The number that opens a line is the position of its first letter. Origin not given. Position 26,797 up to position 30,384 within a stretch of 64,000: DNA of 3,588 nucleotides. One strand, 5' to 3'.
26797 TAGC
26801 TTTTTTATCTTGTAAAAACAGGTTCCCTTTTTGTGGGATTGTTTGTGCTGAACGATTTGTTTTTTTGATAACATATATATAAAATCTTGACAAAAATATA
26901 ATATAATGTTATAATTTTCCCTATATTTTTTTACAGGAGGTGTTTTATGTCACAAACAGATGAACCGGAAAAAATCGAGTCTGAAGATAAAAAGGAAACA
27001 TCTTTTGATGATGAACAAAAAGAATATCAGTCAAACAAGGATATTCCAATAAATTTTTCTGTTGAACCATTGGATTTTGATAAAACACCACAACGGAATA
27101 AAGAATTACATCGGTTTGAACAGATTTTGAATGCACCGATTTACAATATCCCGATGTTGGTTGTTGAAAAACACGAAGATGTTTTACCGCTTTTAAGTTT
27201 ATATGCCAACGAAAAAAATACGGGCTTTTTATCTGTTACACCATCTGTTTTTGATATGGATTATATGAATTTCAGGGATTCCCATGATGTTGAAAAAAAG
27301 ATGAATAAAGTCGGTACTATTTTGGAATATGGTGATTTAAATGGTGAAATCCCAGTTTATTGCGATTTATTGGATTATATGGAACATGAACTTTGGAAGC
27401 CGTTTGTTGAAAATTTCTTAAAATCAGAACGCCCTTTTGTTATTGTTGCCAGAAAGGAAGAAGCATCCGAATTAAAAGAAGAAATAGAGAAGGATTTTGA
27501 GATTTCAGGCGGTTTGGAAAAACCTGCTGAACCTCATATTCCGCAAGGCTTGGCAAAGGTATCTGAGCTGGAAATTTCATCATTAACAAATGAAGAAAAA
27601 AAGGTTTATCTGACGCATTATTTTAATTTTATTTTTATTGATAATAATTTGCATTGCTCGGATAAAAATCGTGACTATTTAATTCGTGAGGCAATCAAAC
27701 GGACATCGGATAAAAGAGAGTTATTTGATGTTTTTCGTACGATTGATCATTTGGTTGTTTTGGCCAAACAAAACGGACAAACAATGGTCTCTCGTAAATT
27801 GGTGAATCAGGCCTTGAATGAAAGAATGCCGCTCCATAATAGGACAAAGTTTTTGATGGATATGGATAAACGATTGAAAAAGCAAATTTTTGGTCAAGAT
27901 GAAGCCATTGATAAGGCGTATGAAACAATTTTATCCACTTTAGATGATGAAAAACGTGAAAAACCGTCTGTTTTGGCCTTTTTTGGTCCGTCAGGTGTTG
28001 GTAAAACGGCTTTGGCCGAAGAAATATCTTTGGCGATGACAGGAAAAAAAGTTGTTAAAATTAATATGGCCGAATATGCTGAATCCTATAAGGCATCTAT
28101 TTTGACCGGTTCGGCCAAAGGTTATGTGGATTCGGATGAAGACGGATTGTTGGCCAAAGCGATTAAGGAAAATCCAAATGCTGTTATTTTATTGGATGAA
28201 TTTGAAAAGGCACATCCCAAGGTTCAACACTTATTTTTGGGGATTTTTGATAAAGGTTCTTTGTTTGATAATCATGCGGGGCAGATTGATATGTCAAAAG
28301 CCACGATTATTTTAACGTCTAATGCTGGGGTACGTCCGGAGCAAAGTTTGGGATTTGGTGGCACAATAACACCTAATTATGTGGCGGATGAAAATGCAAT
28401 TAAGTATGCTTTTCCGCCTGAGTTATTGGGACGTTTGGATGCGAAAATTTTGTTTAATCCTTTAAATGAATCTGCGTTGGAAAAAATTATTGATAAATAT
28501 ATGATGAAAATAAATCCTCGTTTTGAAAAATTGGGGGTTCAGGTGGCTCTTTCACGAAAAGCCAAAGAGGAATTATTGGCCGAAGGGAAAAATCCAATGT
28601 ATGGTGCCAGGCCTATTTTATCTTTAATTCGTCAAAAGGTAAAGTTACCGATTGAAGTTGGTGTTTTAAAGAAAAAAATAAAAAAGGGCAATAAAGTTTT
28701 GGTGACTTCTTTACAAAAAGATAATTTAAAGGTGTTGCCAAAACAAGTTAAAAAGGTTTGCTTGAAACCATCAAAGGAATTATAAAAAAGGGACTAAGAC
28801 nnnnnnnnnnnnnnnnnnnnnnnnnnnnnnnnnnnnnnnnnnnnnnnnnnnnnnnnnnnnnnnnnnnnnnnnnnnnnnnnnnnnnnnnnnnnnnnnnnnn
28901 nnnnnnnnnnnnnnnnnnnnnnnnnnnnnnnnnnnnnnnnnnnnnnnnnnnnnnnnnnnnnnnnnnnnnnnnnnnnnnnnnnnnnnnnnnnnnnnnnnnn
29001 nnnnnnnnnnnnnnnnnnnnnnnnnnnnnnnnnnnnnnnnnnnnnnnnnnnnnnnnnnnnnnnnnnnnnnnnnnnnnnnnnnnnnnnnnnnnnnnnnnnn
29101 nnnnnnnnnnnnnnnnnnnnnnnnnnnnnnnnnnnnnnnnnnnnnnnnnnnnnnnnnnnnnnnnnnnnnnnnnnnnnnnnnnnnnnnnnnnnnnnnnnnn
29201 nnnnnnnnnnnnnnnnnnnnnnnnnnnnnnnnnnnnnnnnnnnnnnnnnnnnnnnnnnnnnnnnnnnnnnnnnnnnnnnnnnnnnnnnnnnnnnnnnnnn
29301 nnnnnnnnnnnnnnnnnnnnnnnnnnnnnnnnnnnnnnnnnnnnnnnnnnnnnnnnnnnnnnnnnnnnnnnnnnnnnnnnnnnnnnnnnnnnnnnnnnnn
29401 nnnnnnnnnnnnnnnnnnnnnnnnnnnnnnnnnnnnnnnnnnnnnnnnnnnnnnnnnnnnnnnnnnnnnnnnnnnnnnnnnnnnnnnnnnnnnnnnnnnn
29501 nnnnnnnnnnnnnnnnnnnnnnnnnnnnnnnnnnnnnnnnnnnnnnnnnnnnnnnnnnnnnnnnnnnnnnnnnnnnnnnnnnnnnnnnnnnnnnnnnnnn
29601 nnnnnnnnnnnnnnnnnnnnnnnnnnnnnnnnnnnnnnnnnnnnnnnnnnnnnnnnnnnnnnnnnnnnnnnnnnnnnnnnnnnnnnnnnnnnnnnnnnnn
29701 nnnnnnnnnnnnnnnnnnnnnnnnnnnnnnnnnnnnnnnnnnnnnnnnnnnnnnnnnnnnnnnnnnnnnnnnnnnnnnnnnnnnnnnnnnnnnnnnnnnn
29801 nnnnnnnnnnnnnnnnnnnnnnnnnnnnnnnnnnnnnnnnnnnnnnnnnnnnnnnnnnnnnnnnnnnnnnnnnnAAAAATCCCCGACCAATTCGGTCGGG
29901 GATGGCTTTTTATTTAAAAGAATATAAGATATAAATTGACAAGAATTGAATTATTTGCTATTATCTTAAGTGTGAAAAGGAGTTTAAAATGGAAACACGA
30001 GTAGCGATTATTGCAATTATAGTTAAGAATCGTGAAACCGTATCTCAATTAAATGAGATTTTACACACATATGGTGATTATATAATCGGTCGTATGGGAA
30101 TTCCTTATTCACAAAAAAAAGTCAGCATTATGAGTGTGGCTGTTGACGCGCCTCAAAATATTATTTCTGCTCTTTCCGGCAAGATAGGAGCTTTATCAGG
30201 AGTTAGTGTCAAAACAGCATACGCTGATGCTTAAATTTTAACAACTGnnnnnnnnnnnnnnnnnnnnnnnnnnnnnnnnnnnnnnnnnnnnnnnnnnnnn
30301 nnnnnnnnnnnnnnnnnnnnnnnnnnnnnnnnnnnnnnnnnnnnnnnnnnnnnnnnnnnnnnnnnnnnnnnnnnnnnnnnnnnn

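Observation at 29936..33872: [FeFe]-hydrogenase maturation operon (TM1266-like regulator, hydG, hydF, hydE) without hydA, in an alphaproteobacterium-like T4SS-bearing genome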

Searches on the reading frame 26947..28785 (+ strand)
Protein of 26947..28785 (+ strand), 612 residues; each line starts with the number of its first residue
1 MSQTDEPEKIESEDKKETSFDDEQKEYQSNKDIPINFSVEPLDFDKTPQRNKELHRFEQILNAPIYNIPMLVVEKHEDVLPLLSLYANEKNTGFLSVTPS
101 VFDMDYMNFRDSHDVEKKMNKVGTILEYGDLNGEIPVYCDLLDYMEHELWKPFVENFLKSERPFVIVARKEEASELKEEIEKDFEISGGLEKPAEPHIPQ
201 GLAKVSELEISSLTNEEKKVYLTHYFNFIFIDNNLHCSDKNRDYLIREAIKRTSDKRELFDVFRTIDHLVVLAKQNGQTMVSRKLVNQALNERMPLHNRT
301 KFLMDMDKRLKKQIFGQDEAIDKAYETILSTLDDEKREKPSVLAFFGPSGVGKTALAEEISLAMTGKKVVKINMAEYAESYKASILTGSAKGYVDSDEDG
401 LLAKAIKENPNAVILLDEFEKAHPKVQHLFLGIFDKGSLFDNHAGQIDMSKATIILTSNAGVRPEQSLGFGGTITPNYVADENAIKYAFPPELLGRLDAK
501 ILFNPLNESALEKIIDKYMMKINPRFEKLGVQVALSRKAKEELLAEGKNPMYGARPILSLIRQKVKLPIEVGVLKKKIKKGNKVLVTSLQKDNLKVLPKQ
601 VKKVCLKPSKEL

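Call 3: search_protein_families(library=ncbifam, proteins=[window:26947-28785:+])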
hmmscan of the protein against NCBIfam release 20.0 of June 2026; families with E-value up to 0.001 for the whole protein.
window:26947-28785:+ (612 aa): 13 families
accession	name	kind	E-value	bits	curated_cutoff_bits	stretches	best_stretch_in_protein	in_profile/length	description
TIGR02639.1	ClpA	equivalog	8.2e-65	219.4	993.15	1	298-587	443-733/734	ATP-dependent Clp protease ATP-binding subunit ClpA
TIGR03346.1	chaperone_ClpB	equivalog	1.2e-57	196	1232.1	1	299-594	552-850/853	ATP-dependent chaperone ClpB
TIGR03345.1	VI_ClpV1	equivalog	4.2e-53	180.8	884.95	1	297-580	551-842/852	type VI secretion system ATPase TssH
NF008263.0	PRK11034.1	equivalog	2.7e-52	177.7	1350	1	301-594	447-740/758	ATP-dependent Clp protease ATP-binding subunit ClpA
NF008118.0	PRK10865.1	equivalog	3.6e-46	157.5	1417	1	293-586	550-846/857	ATP-dependent chaperone ClpB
NF033606.1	heat_AAA_ClpK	exception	8.7e-39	133.1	1900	1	281-587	585-897/949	heat shock survival AAA family ATPase ClpK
NF033607.0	disagg_AAA_ClpG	exception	2.9e-37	128.1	1900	1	298-591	579-879/932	AAA family protein disaggregase ClpG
TIGR00763.1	lon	equivalog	4e-07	28.9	608.05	1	213-423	224-433/795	endopeptidase La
NF008053.0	PRK10787.1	equivalog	1.7e-05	23.1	891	1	277-422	286-428/784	endopeptidase La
NF003745.1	PRK05342.1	equivalog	2.2e-05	23.5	359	0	478-563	285-374/418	ATP-dependent Clp protease ATP-binding subunit ClpX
TIGR02640.1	gas_vesic_GvpN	equivalog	0.0001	21.9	266.8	0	398-440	95-135/262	gas vesicle protein GvpN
TIGR00382.1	clpX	equivalog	0.00033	19.8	370.75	0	478-565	291-382/414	ATP-dependent protease ATP-binding subunit ClpX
NF038308.1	RNA_repair_RtcR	equivalog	0.00064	18.7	650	1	279-428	146-296/530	RNA repair transcriptional activator RtcR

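Call 4: search_protein_families(library=pfam, proteins=[window:26947-28785:+])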
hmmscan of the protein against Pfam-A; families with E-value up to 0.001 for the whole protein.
window:26947-28785:+ (612 aa): 7 families
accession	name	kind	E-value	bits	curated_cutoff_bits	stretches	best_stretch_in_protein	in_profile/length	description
PF07724.20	AAA_2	-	4.2e-34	118.4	27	1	342-499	5-165/166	AAA domain (Cdc48 subfamily)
PF10431.15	ClpB_D2-small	-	1.8e-14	54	21.9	1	506-586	1-81/81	C-terminal, D2-small domain, of ClpB protein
PF07728.20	AAA_5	-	2.9e-09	37.5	22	1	346-460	5-123/139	AAA domain (dynein-related subfamily)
PF00004.35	AAA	-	1.4e-07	32.5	21.2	1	344-426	2-73/131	ATPase family associated with various cellular activities (AAA)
PF00158.32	Sigma54_activat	-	3.1e-07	30.7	20.2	1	326-439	9-122/168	Sigma-54 interaction domain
PF06309.17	Torsin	-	1.3e-05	25.8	27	1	304-361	17-74/127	Torsin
PF20720.3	nSTAND3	-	0.00023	21.3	27.2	0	338-380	15-59/155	Novel STAND NTPase 3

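Call 67: search_protein_families(library=padloc, proteins=[window:26947-28785:+], max_evalue=0.001)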
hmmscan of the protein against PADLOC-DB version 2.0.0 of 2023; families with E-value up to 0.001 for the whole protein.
window:26947-28785:+ (612 aa): 7 families
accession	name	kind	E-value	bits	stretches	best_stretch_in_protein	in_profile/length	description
PDLC03838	DolB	-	1.3e-36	124.7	2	300-459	127-277/375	-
PDLC04606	PDC-M37B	-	5.7e-36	122.5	1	208-460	50-294/390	-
PDLC04605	PDC-M37B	-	2.7e-26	90.7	1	234-459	206-423/518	-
PDLC01994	RtcR_PspF1--CARF_AAA_HTH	-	1.8e-07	28.6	1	346-439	187-279/468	-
PDLC04140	mad8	-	0.00018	19.1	1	325-381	13-69/314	mads_8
PDLC01993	RtcR--CARF_AAA_HTH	-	0.00035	17.1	1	309-437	177-305/523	-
PDLC04135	mad3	-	0.00061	17.4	0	334-384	15-70/374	mads_3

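Call 68: search_protein_families(library=phrogs, proteins=[window:26947-28785:+], max_evalue=0.001)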
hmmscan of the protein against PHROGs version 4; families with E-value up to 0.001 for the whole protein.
window:26947-28785:+ (612 aa): 7 families
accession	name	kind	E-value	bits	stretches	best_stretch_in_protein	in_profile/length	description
phrog_4871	-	other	1.9e-76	259.1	1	299-599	453-757/764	ATP-dependent protease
phrog_168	-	DNA, RNA and nucleotide metabolism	5.6e-09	37.1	1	327-461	32-140/314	clamp loader of DNA polymerase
phrog_15585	-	unknown function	1.7e-06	27.7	1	275-422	284-428/793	-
phrog_4339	-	unknown function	1.6e-05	25.3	0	325-379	36-89/552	-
phrog_7998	-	unknown function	1.7e-05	25.2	1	313-420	18-128/339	-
phrog_249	-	moron, auxiliary metabolic gene and host takeover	3.3e-05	24.4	1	321-459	111-244/380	porphyrin biosynthesis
phrog_27939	-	other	0.00022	21.9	1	328-463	25-160/270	ATP-dependent protease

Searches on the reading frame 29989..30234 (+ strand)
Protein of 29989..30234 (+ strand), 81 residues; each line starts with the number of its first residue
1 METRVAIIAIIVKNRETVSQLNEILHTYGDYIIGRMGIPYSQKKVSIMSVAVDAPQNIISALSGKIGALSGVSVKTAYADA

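Call 3: search_protein_families(library=ncbifam, proteins=[window:29989-30234:+])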
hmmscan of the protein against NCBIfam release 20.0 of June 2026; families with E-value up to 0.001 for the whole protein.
window:29989-30234:+ (81 aa): 2 families
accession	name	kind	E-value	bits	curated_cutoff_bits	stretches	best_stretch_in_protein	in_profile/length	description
TIGR03959.1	hyd_TM1266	equivalog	6.2e-33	112.5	60.8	1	4-78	1-75/76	TM1266 family iron-only hydrogenase system putative regulator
NF052672.1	CPF_0552_fam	subfamily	0.0002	21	85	1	6-76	2-77/80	CPF_0552 family protein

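Call 4: search_protein_families(library=pfam, proteins=[window:29989-30234:+])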
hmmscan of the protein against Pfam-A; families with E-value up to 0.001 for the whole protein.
window:29989-30234:+ (81 aa): 1 family
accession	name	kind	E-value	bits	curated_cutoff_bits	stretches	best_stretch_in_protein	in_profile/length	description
PF21699.3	TM1266-like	-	1.2e-31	108.9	27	1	4-76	1-74/74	Iron-only hydrogenase system regulator, putative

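Call 47: search_solved_structures(query=window:29989-30234:+, show_alignments=1, max_evalue=0.001)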
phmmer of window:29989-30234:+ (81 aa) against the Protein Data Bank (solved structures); distinct sequences matched with E-value up to 0.001: 1.
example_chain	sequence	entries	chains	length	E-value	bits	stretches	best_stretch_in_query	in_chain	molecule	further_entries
2nzc_A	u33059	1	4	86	6.9e-13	51.5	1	1-77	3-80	Hypothetical protein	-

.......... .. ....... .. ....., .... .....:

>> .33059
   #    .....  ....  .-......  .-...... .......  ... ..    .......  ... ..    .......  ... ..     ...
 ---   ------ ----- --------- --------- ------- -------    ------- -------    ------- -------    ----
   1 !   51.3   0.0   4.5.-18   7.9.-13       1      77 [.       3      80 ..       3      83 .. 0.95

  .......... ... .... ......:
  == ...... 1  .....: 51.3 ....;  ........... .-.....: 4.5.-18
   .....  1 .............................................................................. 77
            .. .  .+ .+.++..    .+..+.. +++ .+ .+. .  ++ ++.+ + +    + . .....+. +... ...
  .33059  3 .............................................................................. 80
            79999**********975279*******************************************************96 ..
